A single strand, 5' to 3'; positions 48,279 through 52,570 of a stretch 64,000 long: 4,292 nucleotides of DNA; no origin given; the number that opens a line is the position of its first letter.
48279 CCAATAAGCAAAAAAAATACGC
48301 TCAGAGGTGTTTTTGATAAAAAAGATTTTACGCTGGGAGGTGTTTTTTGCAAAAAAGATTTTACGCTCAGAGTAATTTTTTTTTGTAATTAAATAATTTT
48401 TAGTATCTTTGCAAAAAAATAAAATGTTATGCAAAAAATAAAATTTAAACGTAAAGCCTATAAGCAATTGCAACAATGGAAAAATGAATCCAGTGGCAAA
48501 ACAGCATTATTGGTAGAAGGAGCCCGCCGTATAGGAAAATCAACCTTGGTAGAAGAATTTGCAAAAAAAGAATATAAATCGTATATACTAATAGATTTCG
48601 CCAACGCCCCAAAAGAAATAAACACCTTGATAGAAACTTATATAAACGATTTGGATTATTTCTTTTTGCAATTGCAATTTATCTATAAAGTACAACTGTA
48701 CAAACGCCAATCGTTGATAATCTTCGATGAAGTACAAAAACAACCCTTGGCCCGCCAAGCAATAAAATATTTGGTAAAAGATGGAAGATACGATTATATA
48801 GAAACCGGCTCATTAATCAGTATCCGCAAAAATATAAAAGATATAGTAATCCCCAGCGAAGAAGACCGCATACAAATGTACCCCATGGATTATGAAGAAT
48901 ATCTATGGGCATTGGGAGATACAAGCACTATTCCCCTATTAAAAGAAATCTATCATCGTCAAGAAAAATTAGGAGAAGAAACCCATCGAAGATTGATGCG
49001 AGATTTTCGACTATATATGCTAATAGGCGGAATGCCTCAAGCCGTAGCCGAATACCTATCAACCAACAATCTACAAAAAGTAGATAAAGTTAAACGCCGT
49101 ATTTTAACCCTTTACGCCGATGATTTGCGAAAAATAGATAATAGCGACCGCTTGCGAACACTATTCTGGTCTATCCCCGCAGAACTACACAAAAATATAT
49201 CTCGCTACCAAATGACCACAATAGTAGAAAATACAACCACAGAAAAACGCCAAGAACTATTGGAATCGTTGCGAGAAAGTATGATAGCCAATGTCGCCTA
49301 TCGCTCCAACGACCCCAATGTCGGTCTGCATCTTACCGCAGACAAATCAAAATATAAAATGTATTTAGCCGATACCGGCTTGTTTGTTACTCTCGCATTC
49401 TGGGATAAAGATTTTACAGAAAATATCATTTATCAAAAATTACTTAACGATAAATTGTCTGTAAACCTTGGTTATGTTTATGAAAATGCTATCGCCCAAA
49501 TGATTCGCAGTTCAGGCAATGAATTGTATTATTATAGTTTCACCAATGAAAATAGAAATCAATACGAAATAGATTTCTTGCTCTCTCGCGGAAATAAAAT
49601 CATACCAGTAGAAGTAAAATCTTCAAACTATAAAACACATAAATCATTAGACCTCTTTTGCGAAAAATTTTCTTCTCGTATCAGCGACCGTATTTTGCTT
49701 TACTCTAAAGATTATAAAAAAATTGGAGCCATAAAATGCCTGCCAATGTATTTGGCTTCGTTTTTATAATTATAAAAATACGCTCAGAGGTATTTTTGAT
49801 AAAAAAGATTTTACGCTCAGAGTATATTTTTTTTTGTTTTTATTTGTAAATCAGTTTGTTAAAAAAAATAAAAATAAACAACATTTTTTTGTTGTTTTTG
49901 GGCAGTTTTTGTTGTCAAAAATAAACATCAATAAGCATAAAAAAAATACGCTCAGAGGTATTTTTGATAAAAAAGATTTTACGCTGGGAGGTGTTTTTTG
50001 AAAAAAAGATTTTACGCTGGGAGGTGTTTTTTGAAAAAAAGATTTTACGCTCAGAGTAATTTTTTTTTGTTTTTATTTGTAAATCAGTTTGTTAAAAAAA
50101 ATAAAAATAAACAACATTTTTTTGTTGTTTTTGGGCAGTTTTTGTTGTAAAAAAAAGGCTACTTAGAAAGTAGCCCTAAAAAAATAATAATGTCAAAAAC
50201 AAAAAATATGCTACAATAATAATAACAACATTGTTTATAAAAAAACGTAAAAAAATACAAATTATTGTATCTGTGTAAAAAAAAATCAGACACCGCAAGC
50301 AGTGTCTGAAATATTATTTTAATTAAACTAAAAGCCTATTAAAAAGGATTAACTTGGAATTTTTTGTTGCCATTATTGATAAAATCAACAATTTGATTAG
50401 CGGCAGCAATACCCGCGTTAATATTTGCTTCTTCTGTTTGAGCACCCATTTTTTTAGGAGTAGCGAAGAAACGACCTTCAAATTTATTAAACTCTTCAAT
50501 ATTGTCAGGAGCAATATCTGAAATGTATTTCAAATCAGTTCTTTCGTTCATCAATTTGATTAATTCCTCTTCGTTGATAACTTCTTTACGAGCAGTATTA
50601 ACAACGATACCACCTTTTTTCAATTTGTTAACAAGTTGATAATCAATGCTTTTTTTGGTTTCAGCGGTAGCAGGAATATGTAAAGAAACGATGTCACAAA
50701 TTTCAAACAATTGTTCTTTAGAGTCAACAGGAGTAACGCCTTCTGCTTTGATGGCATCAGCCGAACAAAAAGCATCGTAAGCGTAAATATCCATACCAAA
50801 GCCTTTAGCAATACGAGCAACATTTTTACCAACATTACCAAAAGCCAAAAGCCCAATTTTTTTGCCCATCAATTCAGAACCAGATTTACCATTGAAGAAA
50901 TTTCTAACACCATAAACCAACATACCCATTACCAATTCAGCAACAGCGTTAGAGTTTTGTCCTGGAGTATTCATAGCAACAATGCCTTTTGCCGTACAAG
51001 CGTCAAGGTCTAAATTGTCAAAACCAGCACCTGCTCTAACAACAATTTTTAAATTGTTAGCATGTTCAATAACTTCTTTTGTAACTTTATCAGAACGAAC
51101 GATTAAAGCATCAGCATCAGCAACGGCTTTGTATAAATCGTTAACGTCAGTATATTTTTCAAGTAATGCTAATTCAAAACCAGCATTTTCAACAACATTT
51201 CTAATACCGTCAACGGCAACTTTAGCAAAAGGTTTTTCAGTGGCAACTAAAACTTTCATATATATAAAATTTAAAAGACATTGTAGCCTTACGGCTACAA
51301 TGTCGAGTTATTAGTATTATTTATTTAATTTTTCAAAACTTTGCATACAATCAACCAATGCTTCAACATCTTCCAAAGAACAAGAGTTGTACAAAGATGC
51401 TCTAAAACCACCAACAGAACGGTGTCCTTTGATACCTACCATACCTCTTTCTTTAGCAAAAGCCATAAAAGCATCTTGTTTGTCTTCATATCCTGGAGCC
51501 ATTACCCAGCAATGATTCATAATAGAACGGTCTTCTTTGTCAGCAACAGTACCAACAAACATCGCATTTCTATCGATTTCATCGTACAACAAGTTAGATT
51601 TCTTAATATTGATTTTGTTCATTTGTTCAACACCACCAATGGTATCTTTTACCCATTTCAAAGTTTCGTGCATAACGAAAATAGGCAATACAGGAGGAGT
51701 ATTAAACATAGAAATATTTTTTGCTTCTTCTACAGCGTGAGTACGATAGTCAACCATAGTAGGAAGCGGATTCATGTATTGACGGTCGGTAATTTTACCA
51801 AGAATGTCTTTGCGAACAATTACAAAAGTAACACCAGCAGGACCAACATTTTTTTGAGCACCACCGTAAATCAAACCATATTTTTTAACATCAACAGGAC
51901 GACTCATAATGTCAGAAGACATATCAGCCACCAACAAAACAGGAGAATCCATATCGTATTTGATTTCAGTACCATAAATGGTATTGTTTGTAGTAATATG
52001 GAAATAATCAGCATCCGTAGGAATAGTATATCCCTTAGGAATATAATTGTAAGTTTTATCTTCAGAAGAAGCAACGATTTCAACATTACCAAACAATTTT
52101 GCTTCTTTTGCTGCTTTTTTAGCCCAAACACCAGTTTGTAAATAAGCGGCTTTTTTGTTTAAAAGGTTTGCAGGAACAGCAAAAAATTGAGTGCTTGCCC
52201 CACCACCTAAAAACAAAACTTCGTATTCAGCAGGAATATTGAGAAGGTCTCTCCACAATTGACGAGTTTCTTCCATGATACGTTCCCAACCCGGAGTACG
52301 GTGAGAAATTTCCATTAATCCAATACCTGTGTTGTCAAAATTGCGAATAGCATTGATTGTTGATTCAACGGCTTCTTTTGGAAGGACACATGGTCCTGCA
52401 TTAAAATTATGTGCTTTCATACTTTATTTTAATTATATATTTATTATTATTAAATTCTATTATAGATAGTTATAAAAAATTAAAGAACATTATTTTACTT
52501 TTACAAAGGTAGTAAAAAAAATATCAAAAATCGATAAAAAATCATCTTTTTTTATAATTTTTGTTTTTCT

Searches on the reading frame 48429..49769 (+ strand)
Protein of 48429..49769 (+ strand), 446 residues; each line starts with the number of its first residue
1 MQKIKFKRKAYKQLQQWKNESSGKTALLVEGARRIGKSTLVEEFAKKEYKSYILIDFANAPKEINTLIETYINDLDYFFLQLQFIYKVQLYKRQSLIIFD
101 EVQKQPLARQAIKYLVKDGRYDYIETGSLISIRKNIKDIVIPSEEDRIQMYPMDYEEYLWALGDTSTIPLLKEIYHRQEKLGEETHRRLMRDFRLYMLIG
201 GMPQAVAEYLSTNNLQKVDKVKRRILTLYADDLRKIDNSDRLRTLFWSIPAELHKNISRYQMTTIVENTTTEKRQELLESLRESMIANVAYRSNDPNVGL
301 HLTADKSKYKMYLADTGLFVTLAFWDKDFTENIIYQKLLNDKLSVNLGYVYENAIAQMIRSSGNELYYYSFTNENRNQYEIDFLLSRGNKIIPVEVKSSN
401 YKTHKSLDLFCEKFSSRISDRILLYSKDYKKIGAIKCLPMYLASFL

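Call 15: search_protein_families(library=pfam, proteins=[window:48429-49769:+])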
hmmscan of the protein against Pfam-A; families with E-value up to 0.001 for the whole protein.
window:48429-49769:+ (446 aa): 2 families
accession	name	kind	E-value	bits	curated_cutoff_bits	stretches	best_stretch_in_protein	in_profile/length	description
PF13173.12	AAA_14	-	5.7e-22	78.5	27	1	25-159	3-129/129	AAA domain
PF13635.12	DUF4143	-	1.2e-20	74.4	28.1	1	232-399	6-160/160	Domain of unknown function (DUF4143)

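Call 30: find_encoding_contigs(protein=window:48429-49769:+, flank=10000, max_places=10)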
Protein window:48429-49769:+ (446 aa): 13 contigs read that carry it; 10 places shown.
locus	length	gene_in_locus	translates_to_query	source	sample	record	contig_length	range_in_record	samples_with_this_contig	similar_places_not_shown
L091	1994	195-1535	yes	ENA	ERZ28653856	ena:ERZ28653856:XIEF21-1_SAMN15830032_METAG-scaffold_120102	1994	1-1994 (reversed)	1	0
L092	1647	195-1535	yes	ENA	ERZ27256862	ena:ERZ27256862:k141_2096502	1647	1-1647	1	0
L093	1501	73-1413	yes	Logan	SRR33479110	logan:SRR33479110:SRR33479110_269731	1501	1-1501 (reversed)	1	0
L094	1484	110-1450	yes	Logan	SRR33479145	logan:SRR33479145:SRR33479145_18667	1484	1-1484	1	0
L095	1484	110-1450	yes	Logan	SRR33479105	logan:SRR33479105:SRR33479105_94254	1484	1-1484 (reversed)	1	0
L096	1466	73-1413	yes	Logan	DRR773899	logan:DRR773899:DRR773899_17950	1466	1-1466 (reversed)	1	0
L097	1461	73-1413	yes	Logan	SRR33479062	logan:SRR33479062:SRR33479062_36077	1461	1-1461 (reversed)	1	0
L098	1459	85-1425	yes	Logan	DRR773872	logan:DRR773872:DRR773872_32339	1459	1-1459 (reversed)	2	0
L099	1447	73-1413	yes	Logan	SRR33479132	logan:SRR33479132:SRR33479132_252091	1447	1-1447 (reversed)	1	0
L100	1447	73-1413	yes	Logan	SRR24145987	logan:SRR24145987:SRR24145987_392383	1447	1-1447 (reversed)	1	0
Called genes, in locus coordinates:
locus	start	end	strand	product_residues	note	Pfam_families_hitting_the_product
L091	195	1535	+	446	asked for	PF13173:AAA_14, PF13635:DUF4143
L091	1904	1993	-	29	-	?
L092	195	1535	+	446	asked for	PF13173:AAA_14, PF13635:DUF4143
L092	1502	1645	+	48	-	?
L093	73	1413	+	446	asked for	PF13173:AAA_14, PF13635:DUF4143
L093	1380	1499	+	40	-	?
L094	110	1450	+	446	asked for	PF13173:AAA_14, PF13635:DUF4143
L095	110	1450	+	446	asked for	PF13173:AAA_14, PF13635:DUF4143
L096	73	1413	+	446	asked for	PF13173:AAA_14, PF13635:DUF4143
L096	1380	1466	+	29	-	?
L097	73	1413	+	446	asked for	PF13173:AAA_14, PF13635:DUF4143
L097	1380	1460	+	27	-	?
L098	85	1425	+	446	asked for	PF13173:AAA_14, PF13635:DUF4143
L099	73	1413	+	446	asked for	PF13173:AAA_14, PF13635:DUF4143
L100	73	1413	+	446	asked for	PF13173:AAA_14, PF13635:DUF4143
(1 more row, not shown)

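Call 57: find_related_loci(query=window:48429-49769:+, collection=genome_contigs, flank=4000)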
Query window:48429-49769:+ (446 aa) in genome_contigs; peptide patterns used: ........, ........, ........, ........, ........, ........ (x = any residue, [..] = any of these).
283 stretches matched a pattern; 252 encode a relative of the query (tblastn E <= 1e-3); the best 80 are kept; 80 distinct loci.
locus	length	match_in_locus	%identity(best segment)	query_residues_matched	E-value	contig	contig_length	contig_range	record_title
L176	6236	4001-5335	77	1-445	0e+0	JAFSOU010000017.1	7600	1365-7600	MAG: Bacteroidales bacterium isolate RGIG3337 Goat_Reticulum-6__c81819, whole genome shotgun sequence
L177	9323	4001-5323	76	6-446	0e+0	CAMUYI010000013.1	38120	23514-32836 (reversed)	MAG TPA_asm: uncultured Bacteroidales bacterium isolate SRR8387720_bin.43_metaWRAP_v1.3_MAG genome assembly, contig: ERZ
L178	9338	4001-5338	75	1-446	0e+0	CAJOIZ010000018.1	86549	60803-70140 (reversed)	Paludibacteraceae bacterium isolate Red_deer_4_mag_9 genome assembly, contig: scaffold_1028, whole genome shotgun sequen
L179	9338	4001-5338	73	1-446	0e+0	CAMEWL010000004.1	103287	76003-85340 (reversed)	MAG: uncultured Prevotellaceae bacterium isolate SRR11489746_bin.78_metaWRAP_v1.3_MAG genome assembly, contig: ERZ114667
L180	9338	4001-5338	73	1-446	0e+0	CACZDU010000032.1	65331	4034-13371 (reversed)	MAG: uncultured Bacteroidia bacterium isolate RUG12531 genome assembly, contig: RUG12531_asm_32, whole genome shotgun se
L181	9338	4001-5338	72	1-446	0e+0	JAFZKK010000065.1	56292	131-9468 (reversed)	MAG: Salinivirgaceae bacterium isolate RGIG7847 Water_buffalos_Reticulum-4__c449568, whole genome shotgun sequence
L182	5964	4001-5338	73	1-446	0e+0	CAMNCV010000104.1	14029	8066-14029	MAG: uncultured Prevotellaceae bacterium isolate SRR873599_bin.37_metaWRAP_v1.3_MAG genome assembly, contig: ERZ1756080.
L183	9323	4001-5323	70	6-446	0e+0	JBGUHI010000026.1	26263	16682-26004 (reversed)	MAG: Candidatus Limimorpha sp. isolate ruminal_MAG_354 ruminal_MAG_354_contig_0026, whole genome shotgun sequence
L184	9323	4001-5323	69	6-446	0e+0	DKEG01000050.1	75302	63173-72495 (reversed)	MAG TPA_asm: Bacteroidales bacterium UBA6828 UBA6828_contig_183, whole genome shotgun sequence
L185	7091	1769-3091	70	6-446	0e+0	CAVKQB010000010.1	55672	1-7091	Leyella stercorea isolate H07659-L1_cleanbin_000006 genome assembly, contig: Spades_H07659-L1_contig_201, whole genome s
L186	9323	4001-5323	69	6-446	0e+0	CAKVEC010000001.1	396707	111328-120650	MAG: uncultured Bacteroidales bacterium isolate REFINED_METABAT215_TOP10_CONTIGS_1500_ASSEMBLY_K77_MERGED__Hadza_MoBio_h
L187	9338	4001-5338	68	1-446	0e+0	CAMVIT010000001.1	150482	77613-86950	MAG TPA_asm: uncultured Bacteroidales bacterium isolate SRR8387720_bin.39_metaWRAP_v1.3_MAG genome assembly, contig: ERZ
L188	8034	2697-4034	66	1-446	0e+0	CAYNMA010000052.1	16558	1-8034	MAG TPA_asm: uncultured Bacteroides sp. isolate binchicken_co354_275 genome assembly, contig: NODE_3808_length_16558_cov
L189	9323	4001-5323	66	6-446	0e+0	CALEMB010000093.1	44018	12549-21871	MAG TPA_asm: uncultured Bacteroidales bacterium isolate ERR833214_bin.43_CONCOCT_v1.1_MAG genome assembly, contig: ERZ80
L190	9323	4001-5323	65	6-446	0e+0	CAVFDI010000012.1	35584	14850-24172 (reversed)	Paludibacteraceae bacterium isolate H07627-L1_cleanbin_000014 genome assembly, contig: Spades_H07627-L1_contig_649, whol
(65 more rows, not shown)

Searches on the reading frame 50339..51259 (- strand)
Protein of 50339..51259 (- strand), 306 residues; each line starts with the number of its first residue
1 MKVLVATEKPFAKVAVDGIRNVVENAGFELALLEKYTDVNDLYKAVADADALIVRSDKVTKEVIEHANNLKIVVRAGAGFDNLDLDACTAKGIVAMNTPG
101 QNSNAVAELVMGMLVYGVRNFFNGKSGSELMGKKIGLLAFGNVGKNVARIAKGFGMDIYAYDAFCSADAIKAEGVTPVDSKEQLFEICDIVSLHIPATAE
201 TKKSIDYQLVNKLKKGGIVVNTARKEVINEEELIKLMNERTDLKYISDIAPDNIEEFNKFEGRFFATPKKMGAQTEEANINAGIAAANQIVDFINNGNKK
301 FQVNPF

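Call 15: search_protein_families(library=pfam, proteins=[window:50339-51259:-])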
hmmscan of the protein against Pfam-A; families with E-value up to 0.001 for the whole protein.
window:50339-51259:- (306 aa): 3 families
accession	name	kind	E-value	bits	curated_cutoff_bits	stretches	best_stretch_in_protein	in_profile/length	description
PF02826.25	2-Hacid_dh_C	-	1.5e-31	109.6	25.1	1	124-249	28-153/178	D-isomer specific 2-hydroxyacid dehydrogenase, NAD binding domain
PF00389.36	2-Hacid_dh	-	2.3e-31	108.7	24.6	1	37-304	28-134/134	D-isomer specific 2-hydroxyacid dehydrogenase, catalytic domain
PF03446.21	NAD_binding_2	-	2.2e-08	34.7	21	1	134-240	1-110/161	NAD binding domain of 6-phosphogluconate dehydrogenase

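Call 17: find_related_loci(query=window:50339-51259:-, collection=genome_contigs, flank=10000)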
Query window:50339-51259:- (306 aa) in genome_contigs; peptide patterns used: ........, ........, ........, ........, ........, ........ (x = any residue, [..] = any of these).
600 stretches matched a pattern (row limit reached: there are more); 523 encode a relative of the query (tblastn E <= 1e-3); the best 80 are kept; 80 distinct loci.
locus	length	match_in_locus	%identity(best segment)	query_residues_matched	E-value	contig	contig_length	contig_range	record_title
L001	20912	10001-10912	82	1-304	4e-168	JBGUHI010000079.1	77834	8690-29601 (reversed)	MAG: Candidatus Limimorpha sp. isolate ruminal_MAG_354 ruminal_MAG_354_contig_0079, whole genome shotgun sequence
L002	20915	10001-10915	83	1-304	5e-167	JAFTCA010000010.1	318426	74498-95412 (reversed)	MAG: Bacteroidales bacterium isolate RGIG3681 Goat_Rumen.Co__c272175, whole genome shotgun sequence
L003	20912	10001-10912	82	1-304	1e-166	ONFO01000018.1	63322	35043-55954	uncultured Bacteroidales bacterium isolate RUG265 genome assembly, contig: scaffold_111, whole genome shotgun sequence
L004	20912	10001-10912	82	1-304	1e-166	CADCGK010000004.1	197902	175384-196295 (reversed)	MAG: uncultured Bacteroidia bacterium isolate RUG14627 genome assembly, contig: RUG14627_asm_4, whole genome shotgun seq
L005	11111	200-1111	82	1-304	1e-166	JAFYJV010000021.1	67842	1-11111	MAG: Bacteroidales bacterium isolate RGIG7156 Water_buffalos_Abomasum-5__c31, whole genome shotgun sequence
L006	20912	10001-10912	82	1-304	3e-166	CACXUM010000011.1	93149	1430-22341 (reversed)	MAG: uncultured Bacteroidia bacterium isolate RUG11609 genome assembly, contig: RUG11609_asm_11, whole genome shotgun se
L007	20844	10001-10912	82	1-304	2e-166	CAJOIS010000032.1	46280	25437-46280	uncultured Bacteroidales bacterium isolate Red_deer_4_mag_37 genome assembly, contig: scaffold_5848, whole genome shotgu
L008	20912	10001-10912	82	1-304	2e-166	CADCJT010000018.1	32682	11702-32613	MAG: uncultured Bacteroidia bacterium isolate RUG14714 genome assembly, contig: RUG14714_asm_18, whole genome shotgun se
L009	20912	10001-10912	82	1-304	3e-166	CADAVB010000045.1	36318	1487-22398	MAG: uncultured Bacteroidia bacterium isolate RUG13648 genome assembly, contig: RUG13648_asm_45, whole genome shotgun se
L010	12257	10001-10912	82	1-304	2e-166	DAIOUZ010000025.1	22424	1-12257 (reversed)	MAG TPA_asm: Candidatus Limiplasma sp. isolate CTOTU17551 NODE_396_length_22424_cov_2.801511, whole genome shotgun seque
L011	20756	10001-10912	82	1-304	5e-166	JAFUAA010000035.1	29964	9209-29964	MAG: Bacteroidales bacterium isolate RGIG4305 Roe_deer_Duodenum-2__c1160, whole genome shotgun sequence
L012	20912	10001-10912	82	1-304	4e-166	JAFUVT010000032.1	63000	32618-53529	MAG: Bacteroidales bacterium isolate RGIG4870 Roe_deer_Rumen-1__c14311, whole genome shotgun sequence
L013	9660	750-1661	85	1-304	2e-165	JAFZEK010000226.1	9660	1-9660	MAG: Bacteroidales bacterium isolate RGIG7691 Water_buffalos_Rectum-2__c556230, whole genome shotgun sequence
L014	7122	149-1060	82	1-304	3e-166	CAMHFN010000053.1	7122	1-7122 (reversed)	MAG: uncultured Bacteroidales bacterium isolate SRR11784288_bin.5_metaWRAP_v1.3_MAG genome assembly, contig: ERZ12202745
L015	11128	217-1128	81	1-304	9e-166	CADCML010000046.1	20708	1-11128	MAG: uncultured Bacteroidia bacterium isolate RUG14786 genome assembly, contig: RUG14786_asm_46, whole genome shotgun se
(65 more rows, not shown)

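Call 19: find_encoding_contigs(protein=window:50339-51259:-, flank=10000, max_places=10)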
Protein window:50339-51259:- (306 aa): 17 contigs read that carry it; 10 places shown.
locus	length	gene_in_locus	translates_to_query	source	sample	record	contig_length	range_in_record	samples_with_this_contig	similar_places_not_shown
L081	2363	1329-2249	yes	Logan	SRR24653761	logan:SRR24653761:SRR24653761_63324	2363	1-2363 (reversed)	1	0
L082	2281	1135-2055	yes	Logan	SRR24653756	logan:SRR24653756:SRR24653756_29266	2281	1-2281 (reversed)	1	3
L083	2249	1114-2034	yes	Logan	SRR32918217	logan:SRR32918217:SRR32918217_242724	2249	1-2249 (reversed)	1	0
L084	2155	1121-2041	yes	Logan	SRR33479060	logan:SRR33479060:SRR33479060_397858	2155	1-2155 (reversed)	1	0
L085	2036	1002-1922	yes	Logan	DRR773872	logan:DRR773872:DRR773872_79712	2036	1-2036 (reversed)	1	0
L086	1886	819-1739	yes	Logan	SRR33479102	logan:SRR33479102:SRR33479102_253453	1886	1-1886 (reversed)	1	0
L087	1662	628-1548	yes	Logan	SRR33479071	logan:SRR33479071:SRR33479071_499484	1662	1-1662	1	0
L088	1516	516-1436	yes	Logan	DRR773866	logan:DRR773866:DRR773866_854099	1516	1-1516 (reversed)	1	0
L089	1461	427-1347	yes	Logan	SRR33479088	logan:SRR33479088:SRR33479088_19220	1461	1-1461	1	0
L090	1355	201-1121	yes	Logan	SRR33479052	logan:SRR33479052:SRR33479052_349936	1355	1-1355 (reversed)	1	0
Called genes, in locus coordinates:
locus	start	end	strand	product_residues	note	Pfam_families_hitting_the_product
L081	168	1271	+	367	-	PF00266:Aminotran_5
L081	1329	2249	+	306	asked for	PF00389:2-Hacid_dh, PF02826:2-Hacid_dh_C, PF03446:NAD_binding_2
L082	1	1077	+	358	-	?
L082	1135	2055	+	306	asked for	PF00389:2-Hacid_dh, PF02826:2-Hacid_dh_C, PF03446:NAD_binding_2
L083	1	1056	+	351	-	?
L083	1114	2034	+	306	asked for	PF00389:2-Hacid_dh, PF02826:2-Hacid_dh_C, PF03446:NAD_binding_2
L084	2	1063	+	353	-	?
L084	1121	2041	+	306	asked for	PF00389:2-Hacid_dh, PF02826:2-Hacid_dh_C, PF03446:NAD_binding_2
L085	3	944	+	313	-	?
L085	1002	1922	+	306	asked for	PF00389:2-Hacid_dh, PF02826:2-Hacid_dh_C, PF03446:NAD_binding_2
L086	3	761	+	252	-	?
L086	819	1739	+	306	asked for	PF00389:2-Hacid_dh, PF02826:2-Hacid_dh_C, PF03446:NAD_binding_2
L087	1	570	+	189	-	?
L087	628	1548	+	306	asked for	PF00389:2-Hacid_dh, PF02826:2-Hacid_dh_C, PF03446:NAD_binding_2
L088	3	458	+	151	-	?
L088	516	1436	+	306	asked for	PF00389:2-Hacid_dh, PF02826:2-Hacid_dh_C, PF03446:NAD_binding_2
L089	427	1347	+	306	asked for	PF00389:2-Hacid_dh, PF02826:2-Hacid_dh_C, PF03446:NAD_binding_2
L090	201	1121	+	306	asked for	PF00389:2-Hacid_dh, PF02826:2-Hacid_dh_C, PF03446:NAD_binding_2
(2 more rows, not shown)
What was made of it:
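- The locus is retained in at least 15 public runs and assemblies (calls 19, 30). Short-read assemblies break there (calls 19, 30).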

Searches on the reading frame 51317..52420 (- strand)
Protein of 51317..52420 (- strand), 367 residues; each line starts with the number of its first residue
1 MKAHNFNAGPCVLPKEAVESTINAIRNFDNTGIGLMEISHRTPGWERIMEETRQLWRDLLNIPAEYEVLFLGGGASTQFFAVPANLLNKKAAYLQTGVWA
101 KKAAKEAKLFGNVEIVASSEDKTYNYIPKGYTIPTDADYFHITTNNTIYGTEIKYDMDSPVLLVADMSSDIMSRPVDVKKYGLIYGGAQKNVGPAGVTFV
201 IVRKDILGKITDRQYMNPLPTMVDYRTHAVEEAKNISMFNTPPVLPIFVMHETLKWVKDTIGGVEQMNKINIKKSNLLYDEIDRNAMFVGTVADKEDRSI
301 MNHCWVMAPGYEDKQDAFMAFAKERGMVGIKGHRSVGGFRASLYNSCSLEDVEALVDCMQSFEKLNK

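Call 15: search_protein_families(library=pfam, proteins=[window:51317-52420:-])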
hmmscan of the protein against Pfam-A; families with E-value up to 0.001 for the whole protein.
window:51317-52420:- (367 aa): 1 family
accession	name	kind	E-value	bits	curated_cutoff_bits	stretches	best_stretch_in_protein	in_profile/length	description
PF00266.25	Aminotran_5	-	1.1e-35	123.8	21.5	1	5-355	3-371/371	Aminotransferase class-V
